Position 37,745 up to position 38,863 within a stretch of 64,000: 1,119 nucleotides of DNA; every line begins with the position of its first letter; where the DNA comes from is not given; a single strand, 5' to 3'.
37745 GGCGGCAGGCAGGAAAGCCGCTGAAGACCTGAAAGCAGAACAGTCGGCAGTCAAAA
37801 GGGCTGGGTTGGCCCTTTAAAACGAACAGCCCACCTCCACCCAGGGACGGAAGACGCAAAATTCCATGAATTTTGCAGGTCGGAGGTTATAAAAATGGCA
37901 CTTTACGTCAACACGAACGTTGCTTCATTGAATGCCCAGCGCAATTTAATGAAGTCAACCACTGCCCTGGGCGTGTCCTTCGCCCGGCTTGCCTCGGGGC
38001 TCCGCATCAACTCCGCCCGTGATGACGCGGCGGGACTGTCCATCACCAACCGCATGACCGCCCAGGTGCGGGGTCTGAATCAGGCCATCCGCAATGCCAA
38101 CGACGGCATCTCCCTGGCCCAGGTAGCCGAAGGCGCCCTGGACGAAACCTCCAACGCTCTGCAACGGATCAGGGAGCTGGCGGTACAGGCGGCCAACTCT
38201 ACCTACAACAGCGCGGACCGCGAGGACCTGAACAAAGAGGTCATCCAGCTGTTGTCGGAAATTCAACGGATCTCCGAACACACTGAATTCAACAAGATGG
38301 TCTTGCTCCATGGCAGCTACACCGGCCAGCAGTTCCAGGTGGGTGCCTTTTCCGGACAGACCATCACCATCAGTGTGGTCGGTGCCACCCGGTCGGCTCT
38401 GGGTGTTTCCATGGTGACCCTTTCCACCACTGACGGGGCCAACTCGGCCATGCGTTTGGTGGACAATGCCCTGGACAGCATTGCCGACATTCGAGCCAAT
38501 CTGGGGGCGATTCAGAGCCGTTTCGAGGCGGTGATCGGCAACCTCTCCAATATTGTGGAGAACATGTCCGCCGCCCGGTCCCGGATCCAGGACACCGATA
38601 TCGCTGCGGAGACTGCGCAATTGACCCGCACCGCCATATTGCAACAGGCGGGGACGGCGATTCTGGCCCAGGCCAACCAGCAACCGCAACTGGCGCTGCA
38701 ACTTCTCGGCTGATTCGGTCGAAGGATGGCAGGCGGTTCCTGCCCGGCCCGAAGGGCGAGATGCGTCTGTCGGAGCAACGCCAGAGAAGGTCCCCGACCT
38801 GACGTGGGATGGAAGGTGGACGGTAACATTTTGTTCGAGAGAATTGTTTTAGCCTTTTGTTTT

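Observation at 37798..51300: Conserved ~50-nt box (hairpin + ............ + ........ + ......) upstream of five flagellin paralogs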

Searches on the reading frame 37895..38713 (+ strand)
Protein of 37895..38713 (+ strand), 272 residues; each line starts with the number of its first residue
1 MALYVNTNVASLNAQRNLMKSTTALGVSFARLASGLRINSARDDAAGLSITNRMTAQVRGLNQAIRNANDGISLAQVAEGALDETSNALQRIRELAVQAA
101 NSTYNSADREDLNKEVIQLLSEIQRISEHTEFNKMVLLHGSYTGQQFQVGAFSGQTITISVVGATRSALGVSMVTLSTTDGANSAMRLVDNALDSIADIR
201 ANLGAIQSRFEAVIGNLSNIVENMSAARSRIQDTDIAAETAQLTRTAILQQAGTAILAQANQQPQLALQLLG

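Call 6: find_encoding_contigs(protein=window:37895-38713:+, flank=3000, max_places=6)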
Protein window:37895-38713:+ (272 aa): 1 contig read that carries it; 1 place shown.
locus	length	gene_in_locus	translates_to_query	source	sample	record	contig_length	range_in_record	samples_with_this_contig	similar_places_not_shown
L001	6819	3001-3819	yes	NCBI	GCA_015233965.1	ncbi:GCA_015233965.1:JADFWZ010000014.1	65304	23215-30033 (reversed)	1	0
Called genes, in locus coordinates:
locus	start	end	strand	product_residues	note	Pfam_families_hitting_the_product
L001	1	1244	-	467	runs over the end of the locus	PF01435:Peptidase_M48, PF13174:TPR_6 (faint), PF13414:TPR_11 (faint), PF13431:TPR_17 (faint), PF13428:TPR_14 (faint), PF13371:TPR_9, PF13432:TPR_16, PF14559:TPR_19, +5 more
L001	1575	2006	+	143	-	PF02050:FliJ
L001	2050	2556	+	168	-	-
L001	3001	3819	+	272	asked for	PF00669:Flagellin_N, PF00700:Flagellin_C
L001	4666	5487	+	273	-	PF00669:Flagellin_N, PF00700:Flagellin_C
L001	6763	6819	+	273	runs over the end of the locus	PF00669:Flagellin_N, PF00700:Flagellin_C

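Call 8: find_homologous_proteins(query=window:37895-38713:+, max_evalue=1e-40)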
Query window:37895-38713:+ (272 aa): 7967 proteins with E <= 1e-40 among 8000 candidates; the best 120 are listed.
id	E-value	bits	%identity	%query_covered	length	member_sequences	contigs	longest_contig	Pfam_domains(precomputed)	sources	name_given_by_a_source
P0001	1.2e-156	537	100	100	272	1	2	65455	PF00700.28,PF00669.26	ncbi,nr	ncbi:MAG: flagellin FliC [Magnetococcales bacterium]|nr:flagellin FliC [Magnetococcales bacterium]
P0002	1.2e-141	488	89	96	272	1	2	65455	PF00700.28,PF00669.26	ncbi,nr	ncbi:MAG: flagellin FliC [Magnetococcales bacterium]|nr:flagellin FliC [Magnetococcales bacterium]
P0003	2.8e-119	415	75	96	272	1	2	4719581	PF00700.28,PF00669.26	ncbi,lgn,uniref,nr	ncbi:flagellin domain protein [Magnetococcus marinus MC-1]|uniref:Flagellin n=1 Tax=Magnetococcus ma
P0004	3.9e-118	411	74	96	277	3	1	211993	PF00700.28,PF00669.26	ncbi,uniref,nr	ncbi:flagellin [Magnetofaba australis]|uniref:flagellin N-terminal helical domain-containing protein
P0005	8.3e-117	407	75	96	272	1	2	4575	PF00700.28,PF00669.26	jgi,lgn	jgi:flagellin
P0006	1.4e-116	406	76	96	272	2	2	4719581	PF00700.28,PF00669.26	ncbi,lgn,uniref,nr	ncbi:flagellin domain protein [Magnetococcus marinus MC-1]|uniref:Flagellin n=1 Tax=Magnetococcus ma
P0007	3.7e-116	405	75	96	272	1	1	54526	PF00700.28,PF00669.26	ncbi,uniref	ncbi:flagellin N-terminal helical domain-containing protein [Magnetococcus sp. PR-3]|uniref:flagelli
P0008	2.8e-113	395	73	97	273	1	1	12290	PF00700.28,PF00669.26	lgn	-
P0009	2.3e-112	392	73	96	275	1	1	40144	PF00700.28,PF00669.26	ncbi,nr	ncbi:MAG: flagellin FliC [Magnetococcales bacterium]|nr:flagellin FliC [Magnetococcales bacterium]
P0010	9.1e-112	390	71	96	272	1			PF00700.28,PF00669.26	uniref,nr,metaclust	uniref:Flagellin n=1 Tax=Magnetococcus massalia (strain MO-1) TaxID=451514 RepID=I3V6X5_MAGMO|nr:fla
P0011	4.0e-111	388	71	96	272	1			PF00700.28,PF00669.26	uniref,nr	uniref:Flagellin n=1 Tax=Magnetococcus massalia (strain MO-1) TaxID=451514 RepID=I3V6W3_MAGMO|nr:fla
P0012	4.4e-111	388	71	96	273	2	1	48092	PF00700.28,PF00669.26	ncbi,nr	ncbi:MAG: flagellin FliC [Magnetococcales bacterium]|nr:flagellin FliC [Magnetococcales bacterium]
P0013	5.0e-111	388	73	97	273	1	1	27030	PF00700.28,PF00669.26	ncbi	-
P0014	3.3e-109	382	70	96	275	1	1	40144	PF00700.28,PF00669.26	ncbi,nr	ncbi:MAG: flagellin FliC [Magnetococcales bacterium]|nr:flagellin FliC [Magnetococcales bacterium]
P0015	1.5e-108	380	70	96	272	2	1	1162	PF00700.28,PF00669.26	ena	-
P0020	1.4e-107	377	72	96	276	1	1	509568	PF00700.28,PF00669.26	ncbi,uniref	ncbi:Flagellin [Candidatus Magnetaquicoccaceae bacterium FCR-1]|uniref:Flagellin n=1 Tax=Candidatus 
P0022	2.8e-107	376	68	96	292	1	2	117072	PF00700.28,PF00669.26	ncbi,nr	ncbi:MAG: flagellin FliC [Magnetococcus sp. DMHC-1]|nr:flagellin FliC [Magnetococcales bacterium]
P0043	8.6e-103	361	66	96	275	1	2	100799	PF00700.28,PF00669.26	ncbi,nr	ncbi:MAG: flagellin FliC [Magnetococcales bacterium]|nr:flagellin FliC [Magnetococcales bacterium]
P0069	9.5e-100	351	67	96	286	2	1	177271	PF00700.28,PF00669.26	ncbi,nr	ncbi:MAG: flagellin FliC [Magnetococcales bacterium]|nr:flagellin FliC [Magnetococcales bacterium]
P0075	2.7e-99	349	65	96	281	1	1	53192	PF00700.28,PF00669.26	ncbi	ncbi:flagellin N-terminal helical domain-containing protein [Magnetococcales bacterium HHB-1]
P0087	1.2e-97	344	66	96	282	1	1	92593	PF00700.28,PF00669.26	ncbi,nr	ncbi:MAG: flagellin FliC [Magnetococcales bacterium]|nr:flagellin FliC [Magnetococcales bacterium]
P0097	1.8e-96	340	67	100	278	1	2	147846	PF00700.28,PF00669.26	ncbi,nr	ncbi:MAG: flagellin FliC [Magnetococcales bacterium]|nr:flagellin FliC [Magnetococcales bacterium]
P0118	1.8e-94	334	66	96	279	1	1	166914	PF00700.28,PF00669.26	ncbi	ncbi:MAG: flagellin FliC [Magnetococcus sp. THC-1_WYH]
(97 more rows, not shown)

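Call 10: find_encoding_contigs(protein=P0003, flank=10000, max_places=2)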
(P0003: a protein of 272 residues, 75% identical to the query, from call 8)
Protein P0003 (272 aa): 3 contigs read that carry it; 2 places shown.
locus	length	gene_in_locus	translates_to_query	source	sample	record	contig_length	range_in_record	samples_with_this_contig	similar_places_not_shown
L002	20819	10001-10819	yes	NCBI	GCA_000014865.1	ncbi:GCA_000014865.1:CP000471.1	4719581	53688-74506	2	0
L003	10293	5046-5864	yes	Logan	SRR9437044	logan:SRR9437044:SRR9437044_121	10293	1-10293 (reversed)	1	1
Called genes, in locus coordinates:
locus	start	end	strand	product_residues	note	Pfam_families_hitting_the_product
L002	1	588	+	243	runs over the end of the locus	PF01138:RNase_PH, PF03725:RNase_PH_C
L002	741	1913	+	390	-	PF04055:Radical_SAM, PF06969:HemN_C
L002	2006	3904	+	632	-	PF01609:DDE_Tnp_1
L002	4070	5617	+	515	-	PF08269:dCache_2, PF17200:sCache_2, PF00015:MCPsignal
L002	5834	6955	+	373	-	PF05222:AlaDh_PNT_N, PF07992:Pyr_redox_2 (weak), PF01262:AlaDh_PNT_C, PF02826:2-Hacid_dh_C, PF03807:F420_oxidored (weak)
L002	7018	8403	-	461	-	PF01435:Peptidase_M48, PF13428:TPR_14 (faint), PF13424:TPR_12 (faint), PF24575:TPR_Slam (faint), PF00515:TPR_1 (faint), PF07719:TPR_2 (faint), PF13432:TPR_16 (weak), PF14559:TPR_19, +3 more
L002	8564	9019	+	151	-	PF02050:FliJ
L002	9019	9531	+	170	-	PF03448:MgtE_N (faint)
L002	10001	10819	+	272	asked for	PF00669:Flagellin_N, PF00700:Flagellin_C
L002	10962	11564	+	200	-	-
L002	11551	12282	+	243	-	-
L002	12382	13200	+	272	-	PF00669:Flagellin_N, PF00700:Flagellin_C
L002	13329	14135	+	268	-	PF00669:Flagellin_N, PF00700:Flagellin_C (weak)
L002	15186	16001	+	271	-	PF00669:Flagellin_N, PF00700:Flagellin_C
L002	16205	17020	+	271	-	PF00669:Flagellin_N, PF00700:Flagellin_C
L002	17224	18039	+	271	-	PF00669:Flagellin_N, PF00700:Flagellin_C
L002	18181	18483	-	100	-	-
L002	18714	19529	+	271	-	PF00669:Flagellin_N, PF00700:Flagellin_C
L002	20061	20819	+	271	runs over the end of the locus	PF00669:Flagellin_N, PF00700:Flagellin_C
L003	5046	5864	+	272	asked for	PF00669:Flagellin_N, PF00700:Flagellin_C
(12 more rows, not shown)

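Call 11: find_encoding_contigs(protein=P0004, flank=10000, max_places=2)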
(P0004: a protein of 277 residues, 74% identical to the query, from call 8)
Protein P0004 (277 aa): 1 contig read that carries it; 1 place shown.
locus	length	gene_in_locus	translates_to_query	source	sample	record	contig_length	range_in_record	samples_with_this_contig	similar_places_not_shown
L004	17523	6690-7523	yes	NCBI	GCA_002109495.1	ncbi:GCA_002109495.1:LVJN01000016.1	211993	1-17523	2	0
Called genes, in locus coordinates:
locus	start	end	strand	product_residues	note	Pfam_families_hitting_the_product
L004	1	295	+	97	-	PF13333:rve_2, PF13683:rve_3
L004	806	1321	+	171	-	PF01451:LMWPc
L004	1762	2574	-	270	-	PF00459:Inositol_P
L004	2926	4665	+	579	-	PF00460:Flg_bb_rod (weak), PF22638:FlgK_D1, PF06429:Flg_bbr_C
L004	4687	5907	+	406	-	PF00669:Flagellin_N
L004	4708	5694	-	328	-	-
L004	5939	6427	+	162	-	PF02623:FliW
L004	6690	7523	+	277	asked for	PF00669:Flagellin_N, PF00700:Flagellin_C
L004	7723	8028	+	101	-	PF03646:FlaG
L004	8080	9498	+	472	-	PF02465:FliD_N, PF07195:FliD_C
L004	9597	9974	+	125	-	PF02561:FliS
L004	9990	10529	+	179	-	PF02561:FliS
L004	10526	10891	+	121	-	-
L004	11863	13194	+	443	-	-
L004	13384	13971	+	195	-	PF12100:DUF3576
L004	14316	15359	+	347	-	PF01548:DEDD_Tnp_IS110, PF02371:Transposase_20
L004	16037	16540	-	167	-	-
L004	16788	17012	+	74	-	PF01206:TusA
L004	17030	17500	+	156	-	PF02635:DsrE (weak), PF13686:DrsE_2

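Call 12: find_encoding_contigs(protein=P0020, flank=10000, max_places=2)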
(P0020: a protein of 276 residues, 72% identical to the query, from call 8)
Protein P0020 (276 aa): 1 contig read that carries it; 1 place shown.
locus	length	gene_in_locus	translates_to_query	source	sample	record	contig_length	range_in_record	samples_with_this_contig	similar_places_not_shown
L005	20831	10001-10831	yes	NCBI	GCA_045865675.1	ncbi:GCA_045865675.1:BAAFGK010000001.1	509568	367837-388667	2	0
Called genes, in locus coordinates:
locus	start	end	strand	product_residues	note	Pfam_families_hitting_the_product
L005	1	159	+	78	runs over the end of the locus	-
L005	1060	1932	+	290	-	PF00669:Flagellin_N, PF00700:Flagellin_C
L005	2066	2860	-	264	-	PF00459:Inositol_P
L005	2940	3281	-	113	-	-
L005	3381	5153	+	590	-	PF22638:FlgK_D1, PF06429:Flg_bbr_C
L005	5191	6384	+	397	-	PF00669:Flagellin_N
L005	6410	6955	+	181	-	PF02623:FliW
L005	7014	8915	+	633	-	PF00669:Flagellin_N, PF00700:Flagellin_C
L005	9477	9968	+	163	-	PF02623:FliW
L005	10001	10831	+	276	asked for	PF00669:Flagellin_N, PF00700:Flagellin_C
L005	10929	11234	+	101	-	-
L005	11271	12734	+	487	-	PF02465:FliD_N, PF07196:Flagellin_IN, PF07195:FliD_C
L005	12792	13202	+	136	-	PF02561:FliS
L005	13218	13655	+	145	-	PF02561:FliS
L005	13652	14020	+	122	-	-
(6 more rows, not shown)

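Call 20: find_encoding_contigs(protein=P0069, flank=10000, max_places=1)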
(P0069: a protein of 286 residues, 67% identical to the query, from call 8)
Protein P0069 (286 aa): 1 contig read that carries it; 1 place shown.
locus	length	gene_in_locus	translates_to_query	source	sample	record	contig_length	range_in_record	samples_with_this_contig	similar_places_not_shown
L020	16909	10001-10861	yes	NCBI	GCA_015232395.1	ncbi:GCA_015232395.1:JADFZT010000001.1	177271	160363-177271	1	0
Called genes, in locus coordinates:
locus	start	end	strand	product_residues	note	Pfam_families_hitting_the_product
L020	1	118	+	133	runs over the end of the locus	PF03646:FlaG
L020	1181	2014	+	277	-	PF00669:Flagellin_N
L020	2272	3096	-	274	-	PF00459:Inositol_P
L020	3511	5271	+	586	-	PF22638:FlgK_D1, PF06429:Flg_bbr_C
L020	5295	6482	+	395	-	PF00669:Flagellin_N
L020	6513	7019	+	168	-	PF02623:FliW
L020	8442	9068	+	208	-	PF00700:Flagellin_C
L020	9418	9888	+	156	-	PF02623:FliW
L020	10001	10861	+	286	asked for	PF00669:Flagellin_N, PF00700:Flagellin_C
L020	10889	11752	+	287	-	PF00669:Flagellin_N, PF00700:Flagellin_C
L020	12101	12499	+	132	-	PF03646:FlaG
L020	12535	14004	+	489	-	PF02465:FliD_N, PF07196:Flagellin_IN (weak), PF07195:FliD_C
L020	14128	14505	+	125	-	PF02561:FliS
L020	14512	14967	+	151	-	PF02561:FliS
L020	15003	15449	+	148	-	-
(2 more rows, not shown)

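Call 21: find_encoding_contigs(protein=P0022, flank=10000, max_places=1)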
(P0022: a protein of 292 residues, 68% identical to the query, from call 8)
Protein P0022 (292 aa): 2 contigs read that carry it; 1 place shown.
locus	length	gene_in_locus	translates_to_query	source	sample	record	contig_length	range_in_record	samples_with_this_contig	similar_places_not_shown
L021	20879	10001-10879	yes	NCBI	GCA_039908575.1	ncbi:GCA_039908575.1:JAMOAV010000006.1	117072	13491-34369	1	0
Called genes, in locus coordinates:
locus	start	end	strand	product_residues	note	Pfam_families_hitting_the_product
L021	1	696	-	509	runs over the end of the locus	PF13385:Laminin_G_3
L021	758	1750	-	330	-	-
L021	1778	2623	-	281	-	-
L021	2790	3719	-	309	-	-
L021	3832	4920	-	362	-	PF00155:Aminotran_1_2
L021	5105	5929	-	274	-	PF00459:Inositol_P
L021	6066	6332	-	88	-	-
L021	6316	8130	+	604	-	PF00460:Flg_bb_rod (weak), PF22638:FlgK_D1, PF06429:Flg_bbr_C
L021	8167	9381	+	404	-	PF00669:Flagellin_N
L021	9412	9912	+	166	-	PF02623:FliW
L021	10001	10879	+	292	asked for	PF00669:Flagellin_N, PF00700:Flagellin_C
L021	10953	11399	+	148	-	PF03646:FlaG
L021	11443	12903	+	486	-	PF02465:FliD_N, PF07196:Flagellin_IN, PF07195:FliD_C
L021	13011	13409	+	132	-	PF02561:FliS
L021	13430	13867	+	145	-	PF02561:FliS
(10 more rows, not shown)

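Call 22: find_encoding_contigs(protein=P0118, flank=10000, max_places=1)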
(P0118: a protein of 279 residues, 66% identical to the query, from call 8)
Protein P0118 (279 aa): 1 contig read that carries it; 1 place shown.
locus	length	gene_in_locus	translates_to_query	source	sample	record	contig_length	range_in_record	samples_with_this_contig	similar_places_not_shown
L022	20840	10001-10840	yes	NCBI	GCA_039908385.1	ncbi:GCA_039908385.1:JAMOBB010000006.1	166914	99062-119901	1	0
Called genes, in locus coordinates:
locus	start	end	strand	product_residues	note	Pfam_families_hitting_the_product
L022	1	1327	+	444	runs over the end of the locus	-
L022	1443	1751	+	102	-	PF07798:CCDC90-like (weak)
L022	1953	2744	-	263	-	PF00459:Inositol_P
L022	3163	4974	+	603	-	PF22638:FlgK_D1, PF06429:Flg_bbr_C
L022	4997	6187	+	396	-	PF00669:Flagellin_N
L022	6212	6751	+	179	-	PF02623:FliW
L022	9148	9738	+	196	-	PF02623:FliW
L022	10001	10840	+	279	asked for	PF00669:Flagellin_N, PF00700:Flagellin_C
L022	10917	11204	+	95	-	-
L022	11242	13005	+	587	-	PF02465:FliD_N, PF07196:Flagellin_IN, PF07195:FliD_C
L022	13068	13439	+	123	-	PF02561:FliS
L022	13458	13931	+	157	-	PF02561:FliS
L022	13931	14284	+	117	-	-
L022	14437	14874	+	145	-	PF00011:HSP20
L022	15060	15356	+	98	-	PF07798:CCDC90-like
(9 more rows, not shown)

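Call 23: find_encoding_contigs(protein=P0075, flank=10000, max_places=1)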
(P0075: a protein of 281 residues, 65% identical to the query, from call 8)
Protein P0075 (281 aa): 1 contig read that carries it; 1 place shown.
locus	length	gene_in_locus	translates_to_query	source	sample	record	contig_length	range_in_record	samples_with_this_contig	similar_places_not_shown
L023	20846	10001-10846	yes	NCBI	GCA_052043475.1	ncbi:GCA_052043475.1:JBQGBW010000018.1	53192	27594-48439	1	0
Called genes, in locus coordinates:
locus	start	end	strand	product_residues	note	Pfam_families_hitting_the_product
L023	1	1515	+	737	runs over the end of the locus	PF03971:IDH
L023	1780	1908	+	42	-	-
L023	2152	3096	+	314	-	PF22335:Cas10-Cmr2_palm2, PF00990:GGDEF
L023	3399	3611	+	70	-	-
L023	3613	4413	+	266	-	PF01026:TatD_DNase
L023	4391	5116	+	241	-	PF00899:ThiF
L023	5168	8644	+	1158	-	PF00515:TPR_1 (faint), PF07719:TPR_2 (faint), PF12569:NatA_aux_su (faint), PF12895:ANAPC3 (faint), PF13432:TPR_16 (weak), PF13432:TPR_16 (weak), PF14559:TPR_19, PF13414:TPR_11 (weak), +13 more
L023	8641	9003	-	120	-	PF01258:zf-dskA_traR (weak)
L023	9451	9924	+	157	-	PF02623:FliW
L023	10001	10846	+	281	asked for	PF00669:Flagellin_N, PF00700:Flagellin_C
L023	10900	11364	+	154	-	PF03646:FlaG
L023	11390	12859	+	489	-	PF02465:FliD_N, PF07196:Flagellin_IN (weak), PF07195:FliD_C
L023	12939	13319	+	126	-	PF02561:FliS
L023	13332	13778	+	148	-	PF02561:FliS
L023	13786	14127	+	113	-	-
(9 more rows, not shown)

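Call 36: find_encoding_contigs(protein=P0043, flank=10000, max_places=1)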
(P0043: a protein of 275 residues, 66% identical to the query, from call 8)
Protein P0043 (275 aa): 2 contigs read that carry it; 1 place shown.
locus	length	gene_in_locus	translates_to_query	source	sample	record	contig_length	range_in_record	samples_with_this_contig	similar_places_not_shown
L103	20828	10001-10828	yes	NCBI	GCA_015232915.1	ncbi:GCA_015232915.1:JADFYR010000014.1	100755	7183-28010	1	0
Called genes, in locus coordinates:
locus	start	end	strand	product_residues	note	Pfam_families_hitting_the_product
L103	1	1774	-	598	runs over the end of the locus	PF17874:TPR_MalT (weak), PF13424:TPR_12, PF17874:TPR_MalT (weak), PF24885:TPR_NPHP3, PF13374:TPR_10 (weak), PF13424:TPR_12, PF24885:TPR_NPHP3 (weak), PF13424:TPR_12 (weak), +7 more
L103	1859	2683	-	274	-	PF00459:Inositol_P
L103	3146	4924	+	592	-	PF22638:FlgK_D1, PF06429:Flg_bbr_C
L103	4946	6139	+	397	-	PF00669:Flagellin_N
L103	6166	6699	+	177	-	PF02623:FliW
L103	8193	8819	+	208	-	PF00700:Flagellin_C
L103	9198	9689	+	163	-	PF02623:FliW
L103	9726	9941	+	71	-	-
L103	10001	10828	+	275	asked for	PF00669:Flagellin_N, PF00700:Flagellin_C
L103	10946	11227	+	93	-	-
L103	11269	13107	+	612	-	PF02465:FliD_N, PF07195:FliD_C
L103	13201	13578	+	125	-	PF02561:FliS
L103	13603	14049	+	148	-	PF02561:FliS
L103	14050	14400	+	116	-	-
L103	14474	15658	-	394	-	PF04055:Radical_SAM, PF06969:HemN_C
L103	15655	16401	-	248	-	PF01138:RNase_PH, PF03725:RNase_PH_C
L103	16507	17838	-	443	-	PF00675:Peptidase_M16, PF05193:Peptidase_M16_C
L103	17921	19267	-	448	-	PF00270:DEAD, PF00271:Helicase_C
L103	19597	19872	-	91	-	PF01649:Ribosomal_S20p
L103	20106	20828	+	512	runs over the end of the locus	PF03023:MurJ, PF01554:MatE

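Call 37: find_encoding_contigs(protein=P0087, flank=10000, max_places=1)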
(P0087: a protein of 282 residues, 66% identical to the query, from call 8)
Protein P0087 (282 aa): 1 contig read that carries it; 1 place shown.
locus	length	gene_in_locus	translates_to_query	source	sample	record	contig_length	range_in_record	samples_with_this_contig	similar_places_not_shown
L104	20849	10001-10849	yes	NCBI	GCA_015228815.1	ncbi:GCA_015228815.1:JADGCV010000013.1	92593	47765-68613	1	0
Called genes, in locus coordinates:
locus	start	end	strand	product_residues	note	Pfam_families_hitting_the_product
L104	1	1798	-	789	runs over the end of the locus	PF17874:TPR_MalT, PF13424:TPR_12, PF24885:TPR_NPHP3, PF13424:TPR_12, PF13424:TPR_12, PF24885:TPR_NPHP3, PF13432:TPR_16, PF13374:TPR_10, +18 more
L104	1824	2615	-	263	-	PF00459:Inositol_P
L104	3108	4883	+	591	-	PF22638:FlgK_D1, PF06429:Flg_bbr_C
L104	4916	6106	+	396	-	PF00669:Flagellin_N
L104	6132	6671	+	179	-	PF02623:FliW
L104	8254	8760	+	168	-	PF00700:Flagellin_C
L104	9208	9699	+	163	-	PF02623:FliW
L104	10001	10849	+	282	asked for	PF00669:Flagellin_N, PF00700:Flagellin_C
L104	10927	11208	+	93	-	-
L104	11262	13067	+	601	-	PF02465:FliD_N, PF07195:FliD_C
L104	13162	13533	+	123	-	PF02561:FliS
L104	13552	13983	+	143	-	PF02561:FliS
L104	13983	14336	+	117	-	-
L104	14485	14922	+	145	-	PF00011:HSP20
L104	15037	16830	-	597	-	PF13185:GAF_2, PF21751:DACNV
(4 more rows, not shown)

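Call 38: find_encoding_contigs(protein=P0097, flank=10000, max_places=1)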
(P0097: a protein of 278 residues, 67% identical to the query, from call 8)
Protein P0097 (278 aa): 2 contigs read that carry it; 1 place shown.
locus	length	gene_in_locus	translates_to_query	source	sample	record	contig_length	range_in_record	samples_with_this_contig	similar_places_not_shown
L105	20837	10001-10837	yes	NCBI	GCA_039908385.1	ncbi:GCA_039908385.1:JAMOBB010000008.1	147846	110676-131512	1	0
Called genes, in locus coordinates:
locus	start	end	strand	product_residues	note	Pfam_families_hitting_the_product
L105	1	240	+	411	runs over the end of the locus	PF00044:Gp_dh_N, PF02800:Gp_dh_C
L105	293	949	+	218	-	-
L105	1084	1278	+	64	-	-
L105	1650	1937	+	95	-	PF12844:HTH_19 (faint), PF13560:HTH_31 (weak), PF01381:HTH_3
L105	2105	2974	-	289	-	PF00288:GHMP_kinases_N, PF08544:GHMP_kinases_C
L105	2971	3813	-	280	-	-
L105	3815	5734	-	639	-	PF23914:TPR_CcmH_CycH (weak), PF12895:ANAPC3 (weak), PF13432:TPR_16 (weak), PF14559:TPR_19 (weak), PF12895:ANAPC3 (weak), PF14559:TPR_19 (weak), PF25068:ARM_TT21_4th (weak), PF16918:PknG_TPR (weak), +25 more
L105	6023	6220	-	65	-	PF08984:DUF1858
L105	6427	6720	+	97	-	PF00830:Ribosomal_L28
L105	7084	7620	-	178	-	PF04982:TM_HPP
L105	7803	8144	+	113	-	-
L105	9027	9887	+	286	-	PF00669:Flagellin_N, PF00700:Flagellin_C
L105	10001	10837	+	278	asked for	PF00669:Flagellin_N, PF00700:Flagellin_C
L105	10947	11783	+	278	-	PF00669:Flagellin_N, PF00700:Flagellin_C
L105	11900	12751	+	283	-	PF00669:Flagellin_N, PF00700:Flagellin_C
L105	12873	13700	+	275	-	PF00669:Flagellin_N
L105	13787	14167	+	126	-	PF03646:FlaG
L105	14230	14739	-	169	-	PF02915:Rubrerythrin, PF13668:Ferritin_2 (faint)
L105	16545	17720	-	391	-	PF00346:Complex1_49kDa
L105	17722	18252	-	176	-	PF00329:Complex1_30kDa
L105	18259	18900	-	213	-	PF01058:Oxidored_q6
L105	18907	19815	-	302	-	PF00146:NADHdh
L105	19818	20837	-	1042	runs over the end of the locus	PF00361:Proton_antipo_M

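Call 52: search_protein_families(library=pfam, max_evalue=0.1, proteins=[L103:9726-9941:+])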
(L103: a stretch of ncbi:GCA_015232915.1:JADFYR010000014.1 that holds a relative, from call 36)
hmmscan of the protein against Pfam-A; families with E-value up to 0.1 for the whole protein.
L103:9726-9941:+ (71 aa): 0 families

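Call 70: search_protein_families(library=pfam, max_evalue=0.01, proteins=[L002:10962-11564:+, L002:11551-12282:+, L105:7803-8144:+, L004:10526-10891:+, L103:10946-11227:+])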
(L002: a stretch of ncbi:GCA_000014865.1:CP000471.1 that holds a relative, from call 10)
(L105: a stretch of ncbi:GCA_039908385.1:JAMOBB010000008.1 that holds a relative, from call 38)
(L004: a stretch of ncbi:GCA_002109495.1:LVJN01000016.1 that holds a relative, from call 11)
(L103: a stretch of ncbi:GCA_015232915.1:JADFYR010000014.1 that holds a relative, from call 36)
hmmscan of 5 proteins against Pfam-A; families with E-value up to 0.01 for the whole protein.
L002:10962-11564:+ (200 aa): 0 families

L002:11551-12282:+ (243 aa): 0 families

L105:7803-8144:+ (113 aa): 0 families

L004:10526-10891:+ (121 aa): 0 families

L103:10946-11227:+ (93 aa): 0 families
